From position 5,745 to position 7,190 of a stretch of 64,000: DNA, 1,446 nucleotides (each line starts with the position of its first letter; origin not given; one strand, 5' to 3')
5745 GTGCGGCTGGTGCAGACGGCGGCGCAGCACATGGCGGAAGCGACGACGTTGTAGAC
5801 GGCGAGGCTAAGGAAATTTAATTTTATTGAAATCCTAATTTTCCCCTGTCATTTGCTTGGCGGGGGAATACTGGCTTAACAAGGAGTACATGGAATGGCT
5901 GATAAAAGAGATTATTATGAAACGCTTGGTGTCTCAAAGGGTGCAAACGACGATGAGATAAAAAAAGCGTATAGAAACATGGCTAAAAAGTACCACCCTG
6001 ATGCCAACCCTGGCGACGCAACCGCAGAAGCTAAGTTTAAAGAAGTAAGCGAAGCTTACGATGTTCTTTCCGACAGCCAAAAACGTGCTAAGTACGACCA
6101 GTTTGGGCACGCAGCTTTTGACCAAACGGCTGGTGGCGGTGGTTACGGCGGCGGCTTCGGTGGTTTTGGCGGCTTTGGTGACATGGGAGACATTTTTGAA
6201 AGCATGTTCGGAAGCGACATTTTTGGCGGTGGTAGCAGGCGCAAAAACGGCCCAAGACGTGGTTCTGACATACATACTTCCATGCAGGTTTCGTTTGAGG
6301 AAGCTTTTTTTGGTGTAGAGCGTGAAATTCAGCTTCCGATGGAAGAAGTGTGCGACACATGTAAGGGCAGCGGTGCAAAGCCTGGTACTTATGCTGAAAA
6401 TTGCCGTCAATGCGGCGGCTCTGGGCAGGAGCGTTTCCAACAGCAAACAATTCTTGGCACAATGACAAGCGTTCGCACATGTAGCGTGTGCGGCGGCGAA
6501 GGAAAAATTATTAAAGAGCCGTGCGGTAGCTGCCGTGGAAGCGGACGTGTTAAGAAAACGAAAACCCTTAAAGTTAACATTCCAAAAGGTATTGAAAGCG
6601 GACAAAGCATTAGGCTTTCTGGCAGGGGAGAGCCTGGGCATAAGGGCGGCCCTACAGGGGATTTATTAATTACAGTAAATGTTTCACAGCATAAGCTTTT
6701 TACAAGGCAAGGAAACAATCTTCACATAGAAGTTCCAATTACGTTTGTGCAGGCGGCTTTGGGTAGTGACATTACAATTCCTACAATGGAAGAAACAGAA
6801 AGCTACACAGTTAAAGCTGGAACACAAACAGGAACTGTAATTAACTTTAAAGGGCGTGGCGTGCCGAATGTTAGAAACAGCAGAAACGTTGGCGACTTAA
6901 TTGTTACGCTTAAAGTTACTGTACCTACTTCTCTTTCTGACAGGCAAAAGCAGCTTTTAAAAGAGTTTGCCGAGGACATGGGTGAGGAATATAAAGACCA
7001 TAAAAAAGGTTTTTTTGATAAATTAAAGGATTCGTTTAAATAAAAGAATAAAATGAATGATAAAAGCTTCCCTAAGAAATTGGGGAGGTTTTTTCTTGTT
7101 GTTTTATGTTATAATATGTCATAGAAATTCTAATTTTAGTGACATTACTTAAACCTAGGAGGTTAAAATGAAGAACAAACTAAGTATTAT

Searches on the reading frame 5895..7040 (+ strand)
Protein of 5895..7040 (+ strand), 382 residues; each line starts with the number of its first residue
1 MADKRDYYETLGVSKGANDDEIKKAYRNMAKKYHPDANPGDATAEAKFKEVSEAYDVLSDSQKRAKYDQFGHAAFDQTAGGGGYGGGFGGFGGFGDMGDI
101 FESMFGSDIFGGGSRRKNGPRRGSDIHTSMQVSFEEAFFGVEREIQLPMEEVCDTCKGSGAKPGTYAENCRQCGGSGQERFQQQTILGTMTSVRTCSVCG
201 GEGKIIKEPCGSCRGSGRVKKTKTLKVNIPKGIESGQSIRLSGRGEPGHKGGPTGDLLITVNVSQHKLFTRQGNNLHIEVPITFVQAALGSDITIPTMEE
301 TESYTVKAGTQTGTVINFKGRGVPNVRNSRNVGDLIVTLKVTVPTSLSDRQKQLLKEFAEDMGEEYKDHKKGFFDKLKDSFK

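Call 51: search_protein_families(library=pfam, proteins=[window:5895-7040:+], max_evalue=0.00001)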
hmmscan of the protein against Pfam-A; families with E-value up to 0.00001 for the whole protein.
window:5895-7040:+ (382 aa): 3 families
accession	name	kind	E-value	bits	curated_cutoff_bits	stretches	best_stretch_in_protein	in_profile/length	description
PF01556.23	DnaJ_C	-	1.4e-49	168.5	26.6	1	126-344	1-152/152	DnaJ C terminal domain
PF00226.36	DnaJ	-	2e-28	98.7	27.8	1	6-68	1-63/63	DnaJ domain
PF00684.25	DnaJ_CXXCXGXG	-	3.2e-16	59.8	32.7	1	153-217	1-65/65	DnaJ central domain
